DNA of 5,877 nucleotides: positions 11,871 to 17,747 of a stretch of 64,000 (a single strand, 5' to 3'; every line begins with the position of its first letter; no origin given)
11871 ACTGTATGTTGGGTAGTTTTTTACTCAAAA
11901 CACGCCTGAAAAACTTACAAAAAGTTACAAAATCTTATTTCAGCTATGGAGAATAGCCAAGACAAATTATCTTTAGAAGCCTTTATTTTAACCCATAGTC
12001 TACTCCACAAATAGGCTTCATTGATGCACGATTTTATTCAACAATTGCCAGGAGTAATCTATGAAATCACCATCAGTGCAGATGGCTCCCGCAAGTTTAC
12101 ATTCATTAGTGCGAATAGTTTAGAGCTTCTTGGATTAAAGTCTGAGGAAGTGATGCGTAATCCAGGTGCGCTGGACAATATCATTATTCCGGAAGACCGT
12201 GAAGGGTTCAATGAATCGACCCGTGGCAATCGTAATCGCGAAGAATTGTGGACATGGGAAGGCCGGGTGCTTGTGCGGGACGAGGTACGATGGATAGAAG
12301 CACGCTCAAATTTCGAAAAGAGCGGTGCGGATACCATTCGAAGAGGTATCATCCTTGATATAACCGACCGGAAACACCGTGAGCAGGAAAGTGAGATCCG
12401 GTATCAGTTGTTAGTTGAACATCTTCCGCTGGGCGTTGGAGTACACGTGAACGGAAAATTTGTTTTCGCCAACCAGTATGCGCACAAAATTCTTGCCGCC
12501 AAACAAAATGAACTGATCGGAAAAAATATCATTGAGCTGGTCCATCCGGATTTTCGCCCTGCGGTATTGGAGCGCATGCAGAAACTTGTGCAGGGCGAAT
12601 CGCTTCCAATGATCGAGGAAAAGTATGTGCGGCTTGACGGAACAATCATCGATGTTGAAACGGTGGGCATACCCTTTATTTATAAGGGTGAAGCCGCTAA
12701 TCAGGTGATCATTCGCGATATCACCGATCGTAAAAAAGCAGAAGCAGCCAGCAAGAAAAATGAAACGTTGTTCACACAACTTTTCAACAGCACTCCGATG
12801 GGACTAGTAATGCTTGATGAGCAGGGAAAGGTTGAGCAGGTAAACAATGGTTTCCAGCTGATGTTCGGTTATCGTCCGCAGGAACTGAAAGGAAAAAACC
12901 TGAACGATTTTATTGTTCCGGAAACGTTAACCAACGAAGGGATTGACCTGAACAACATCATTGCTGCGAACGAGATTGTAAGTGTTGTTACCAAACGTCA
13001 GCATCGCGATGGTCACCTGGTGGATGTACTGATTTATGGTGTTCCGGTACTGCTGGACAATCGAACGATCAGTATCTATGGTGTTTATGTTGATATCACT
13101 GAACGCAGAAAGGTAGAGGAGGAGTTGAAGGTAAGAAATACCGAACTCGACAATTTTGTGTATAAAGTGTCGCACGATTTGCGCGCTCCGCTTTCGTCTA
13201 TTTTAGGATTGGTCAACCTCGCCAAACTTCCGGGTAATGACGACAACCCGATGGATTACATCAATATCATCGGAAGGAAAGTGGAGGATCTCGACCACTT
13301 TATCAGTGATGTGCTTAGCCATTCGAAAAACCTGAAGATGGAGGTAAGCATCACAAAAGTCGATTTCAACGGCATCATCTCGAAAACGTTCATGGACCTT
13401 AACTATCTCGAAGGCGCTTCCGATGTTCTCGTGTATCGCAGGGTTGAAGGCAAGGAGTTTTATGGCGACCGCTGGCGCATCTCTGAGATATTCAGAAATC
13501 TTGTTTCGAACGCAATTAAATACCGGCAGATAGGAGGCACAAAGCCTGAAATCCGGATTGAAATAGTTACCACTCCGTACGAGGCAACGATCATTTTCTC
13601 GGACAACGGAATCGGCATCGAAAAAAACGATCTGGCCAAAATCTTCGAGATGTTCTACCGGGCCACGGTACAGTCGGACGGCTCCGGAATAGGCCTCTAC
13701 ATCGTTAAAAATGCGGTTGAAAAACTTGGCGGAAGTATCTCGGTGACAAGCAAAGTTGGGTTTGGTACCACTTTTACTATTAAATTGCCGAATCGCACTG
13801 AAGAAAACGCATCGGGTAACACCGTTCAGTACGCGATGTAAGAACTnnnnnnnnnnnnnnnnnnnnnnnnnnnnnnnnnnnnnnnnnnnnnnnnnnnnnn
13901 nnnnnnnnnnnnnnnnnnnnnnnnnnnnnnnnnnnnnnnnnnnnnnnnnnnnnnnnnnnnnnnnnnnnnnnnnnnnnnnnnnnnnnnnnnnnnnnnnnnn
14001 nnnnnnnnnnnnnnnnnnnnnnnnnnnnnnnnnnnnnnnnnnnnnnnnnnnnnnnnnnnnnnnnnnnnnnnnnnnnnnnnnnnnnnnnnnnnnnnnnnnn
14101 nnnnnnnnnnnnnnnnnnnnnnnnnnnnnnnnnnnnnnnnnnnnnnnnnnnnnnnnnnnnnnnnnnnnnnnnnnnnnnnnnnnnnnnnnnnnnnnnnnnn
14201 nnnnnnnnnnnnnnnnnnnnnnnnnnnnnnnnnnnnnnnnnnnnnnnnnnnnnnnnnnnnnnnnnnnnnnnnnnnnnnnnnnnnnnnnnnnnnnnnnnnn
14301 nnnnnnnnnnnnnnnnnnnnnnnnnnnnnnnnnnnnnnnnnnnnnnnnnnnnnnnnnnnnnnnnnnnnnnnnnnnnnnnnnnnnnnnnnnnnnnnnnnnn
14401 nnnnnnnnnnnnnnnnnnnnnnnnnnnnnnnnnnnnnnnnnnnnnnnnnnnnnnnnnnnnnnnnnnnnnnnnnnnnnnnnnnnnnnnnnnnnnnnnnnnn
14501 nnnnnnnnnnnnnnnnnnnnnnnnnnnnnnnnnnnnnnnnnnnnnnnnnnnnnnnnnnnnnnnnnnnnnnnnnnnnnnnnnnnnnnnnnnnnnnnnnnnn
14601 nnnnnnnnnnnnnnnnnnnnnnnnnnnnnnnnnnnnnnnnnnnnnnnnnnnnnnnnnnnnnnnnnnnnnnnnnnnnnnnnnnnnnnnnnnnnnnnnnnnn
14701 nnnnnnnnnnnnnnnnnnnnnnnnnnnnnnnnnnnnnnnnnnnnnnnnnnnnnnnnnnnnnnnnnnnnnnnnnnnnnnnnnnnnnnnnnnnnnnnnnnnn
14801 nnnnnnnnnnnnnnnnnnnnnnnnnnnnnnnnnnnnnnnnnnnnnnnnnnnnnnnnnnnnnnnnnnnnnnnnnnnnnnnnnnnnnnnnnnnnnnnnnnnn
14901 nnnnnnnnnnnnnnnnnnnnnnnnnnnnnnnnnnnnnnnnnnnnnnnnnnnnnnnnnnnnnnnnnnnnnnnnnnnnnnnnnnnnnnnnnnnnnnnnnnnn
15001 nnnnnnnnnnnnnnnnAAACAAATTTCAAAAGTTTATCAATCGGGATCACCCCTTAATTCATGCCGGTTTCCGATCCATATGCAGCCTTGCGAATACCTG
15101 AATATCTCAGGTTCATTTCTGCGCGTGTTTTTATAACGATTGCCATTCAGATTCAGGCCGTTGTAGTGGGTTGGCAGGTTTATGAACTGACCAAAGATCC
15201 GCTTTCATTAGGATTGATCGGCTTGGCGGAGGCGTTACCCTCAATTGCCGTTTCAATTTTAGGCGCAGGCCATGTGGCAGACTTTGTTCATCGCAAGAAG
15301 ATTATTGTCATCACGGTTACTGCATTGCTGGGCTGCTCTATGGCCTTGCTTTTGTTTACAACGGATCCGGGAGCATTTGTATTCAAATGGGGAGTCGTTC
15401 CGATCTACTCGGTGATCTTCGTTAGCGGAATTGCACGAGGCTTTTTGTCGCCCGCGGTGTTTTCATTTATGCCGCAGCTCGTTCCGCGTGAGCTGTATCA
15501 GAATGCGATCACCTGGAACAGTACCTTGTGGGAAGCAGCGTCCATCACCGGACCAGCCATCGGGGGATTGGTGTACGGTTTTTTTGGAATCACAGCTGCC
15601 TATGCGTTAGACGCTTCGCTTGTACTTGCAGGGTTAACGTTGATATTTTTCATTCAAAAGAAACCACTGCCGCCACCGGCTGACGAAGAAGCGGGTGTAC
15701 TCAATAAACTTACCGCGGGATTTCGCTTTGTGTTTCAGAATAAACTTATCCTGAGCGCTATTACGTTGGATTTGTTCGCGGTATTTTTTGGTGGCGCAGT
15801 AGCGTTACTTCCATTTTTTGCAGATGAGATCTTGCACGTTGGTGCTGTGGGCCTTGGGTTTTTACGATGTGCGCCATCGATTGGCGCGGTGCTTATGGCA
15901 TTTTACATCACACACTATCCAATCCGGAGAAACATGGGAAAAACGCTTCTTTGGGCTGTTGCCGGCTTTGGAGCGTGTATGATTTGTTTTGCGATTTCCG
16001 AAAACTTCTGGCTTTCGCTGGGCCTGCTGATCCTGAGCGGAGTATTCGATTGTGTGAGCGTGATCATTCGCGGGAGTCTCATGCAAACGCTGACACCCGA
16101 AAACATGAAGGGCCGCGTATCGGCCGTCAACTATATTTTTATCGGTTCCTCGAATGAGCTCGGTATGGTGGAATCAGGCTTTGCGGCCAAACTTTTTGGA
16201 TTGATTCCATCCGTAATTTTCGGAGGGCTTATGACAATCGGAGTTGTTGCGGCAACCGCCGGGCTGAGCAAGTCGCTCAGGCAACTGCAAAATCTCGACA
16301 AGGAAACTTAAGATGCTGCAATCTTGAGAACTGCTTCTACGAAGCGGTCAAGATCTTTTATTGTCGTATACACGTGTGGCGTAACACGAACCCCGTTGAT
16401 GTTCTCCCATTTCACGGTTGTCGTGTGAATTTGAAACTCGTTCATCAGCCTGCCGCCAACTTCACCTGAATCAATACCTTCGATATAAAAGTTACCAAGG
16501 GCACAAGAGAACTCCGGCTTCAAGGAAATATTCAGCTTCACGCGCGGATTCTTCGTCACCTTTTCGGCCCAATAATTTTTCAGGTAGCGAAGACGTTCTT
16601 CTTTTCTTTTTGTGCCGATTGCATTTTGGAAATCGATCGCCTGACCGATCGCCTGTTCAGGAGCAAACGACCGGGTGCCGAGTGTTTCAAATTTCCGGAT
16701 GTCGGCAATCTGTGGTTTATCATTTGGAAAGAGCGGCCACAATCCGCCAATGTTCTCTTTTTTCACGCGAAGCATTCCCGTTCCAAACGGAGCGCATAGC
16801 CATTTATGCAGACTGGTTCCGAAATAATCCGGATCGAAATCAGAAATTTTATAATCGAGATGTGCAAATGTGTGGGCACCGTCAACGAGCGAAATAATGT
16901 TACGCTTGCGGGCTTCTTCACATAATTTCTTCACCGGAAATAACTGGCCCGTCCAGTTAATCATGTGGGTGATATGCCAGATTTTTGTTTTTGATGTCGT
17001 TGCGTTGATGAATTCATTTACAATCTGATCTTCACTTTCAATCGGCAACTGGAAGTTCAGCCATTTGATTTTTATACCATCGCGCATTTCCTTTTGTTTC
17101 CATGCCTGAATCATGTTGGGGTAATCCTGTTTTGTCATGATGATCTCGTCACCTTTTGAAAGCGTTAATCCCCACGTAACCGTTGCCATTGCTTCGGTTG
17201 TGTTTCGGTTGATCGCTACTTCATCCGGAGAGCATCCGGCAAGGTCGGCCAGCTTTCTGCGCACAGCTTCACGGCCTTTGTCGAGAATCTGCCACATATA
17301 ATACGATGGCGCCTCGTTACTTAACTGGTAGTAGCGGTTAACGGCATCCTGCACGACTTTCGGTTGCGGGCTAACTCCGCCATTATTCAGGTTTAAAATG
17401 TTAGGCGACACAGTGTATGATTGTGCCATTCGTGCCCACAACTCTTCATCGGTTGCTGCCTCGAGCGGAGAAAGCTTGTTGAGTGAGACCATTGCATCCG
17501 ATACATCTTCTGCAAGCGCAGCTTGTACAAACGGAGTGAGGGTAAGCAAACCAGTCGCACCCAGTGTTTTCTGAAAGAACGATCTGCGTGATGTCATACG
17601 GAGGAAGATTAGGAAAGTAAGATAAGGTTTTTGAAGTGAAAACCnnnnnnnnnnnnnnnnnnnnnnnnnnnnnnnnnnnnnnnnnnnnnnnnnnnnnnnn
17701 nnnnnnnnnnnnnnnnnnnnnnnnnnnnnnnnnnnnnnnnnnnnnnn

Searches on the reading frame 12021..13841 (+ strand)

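Call 50: search_protein_families(library=pfam, proteins=[window:12021-13841:+], max_evalue=0.0001)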
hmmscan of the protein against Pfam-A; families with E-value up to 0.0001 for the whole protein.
window:12021-13841:+ (606 aa): 7 families
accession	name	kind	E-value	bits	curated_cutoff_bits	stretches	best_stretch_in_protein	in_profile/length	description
PF02518.31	HATPase_c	-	1.2e-26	93.8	26.4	1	482-591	1-109/111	Histidine kinase-, DNA gyrase B-, and HSP90-like ATPase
PF13426.13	PAS_9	-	1.1e-25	90.3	27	2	260-361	2-103/103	PAS domain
PF00989.32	PAS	-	6.9e-25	87.7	22.6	2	127-233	2-112/113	PAS fold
PF08447.18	PAS_3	-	2.1e-23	82.8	25.6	3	273-353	3-86/89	PAS fold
PF08448.16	PAS_4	-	7.7e-19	68.4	23.1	1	255-363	1-109/110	PAS fold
PF13188.13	PAS_8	-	5.5e-14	51.9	21.8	1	250-298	2-50/65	PAS domain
PF00512.31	HisKA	-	8.3e-09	35.8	26.9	1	376-435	2-61/66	His Kinase A (phospho-acceptor) domain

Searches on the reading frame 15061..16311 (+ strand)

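Call 51: search_protein_families(library=pfam, proteins=[window:15061-16311:+], max_evalue=0.0001)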
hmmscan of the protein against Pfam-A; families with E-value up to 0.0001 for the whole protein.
window:15061-16311:+ (416 aa): 2 families
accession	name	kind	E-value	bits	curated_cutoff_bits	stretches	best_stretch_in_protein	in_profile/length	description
PF05977.19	MFS_3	-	2.5e-31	109.2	27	1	6-412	3-401/524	Transmembrane secretion effector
PF07690.21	MFS_1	-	4.7e-27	95.2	33.4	1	22-364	5-342/347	Major Facilitator Superfamily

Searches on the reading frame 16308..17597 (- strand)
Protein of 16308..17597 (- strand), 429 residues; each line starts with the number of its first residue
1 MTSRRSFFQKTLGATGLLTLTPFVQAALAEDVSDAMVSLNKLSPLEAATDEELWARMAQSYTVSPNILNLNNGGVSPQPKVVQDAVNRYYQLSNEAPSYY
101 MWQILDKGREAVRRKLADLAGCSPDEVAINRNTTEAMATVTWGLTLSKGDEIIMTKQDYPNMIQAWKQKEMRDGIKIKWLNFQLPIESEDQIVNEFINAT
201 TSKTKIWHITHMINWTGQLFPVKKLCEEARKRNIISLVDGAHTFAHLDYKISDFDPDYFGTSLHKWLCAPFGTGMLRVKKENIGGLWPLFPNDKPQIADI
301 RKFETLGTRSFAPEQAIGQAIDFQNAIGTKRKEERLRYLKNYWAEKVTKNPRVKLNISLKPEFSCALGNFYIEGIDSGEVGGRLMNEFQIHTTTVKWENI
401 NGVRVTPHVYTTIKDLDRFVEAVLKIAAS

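Call 51: search_protein_families(library=pfam, proteins=[window:16308-17597:-], max_evalue=0.0001)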
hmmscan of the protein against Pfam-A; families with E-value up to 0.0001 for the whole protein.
window:16308-17597:- (429 aa): 2 families
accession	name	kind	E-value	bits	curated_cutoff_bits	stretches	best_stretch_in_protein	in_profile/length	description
PF00266.25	Aminotran_5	-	4.6e-37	128.3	21.5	1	70-417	3-369/371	Aminotransferase class-V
PF00155.27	Aminotran_1_2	-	6.6e-06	26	19.7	1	108-242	43-188/361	Aminotransferase class I and II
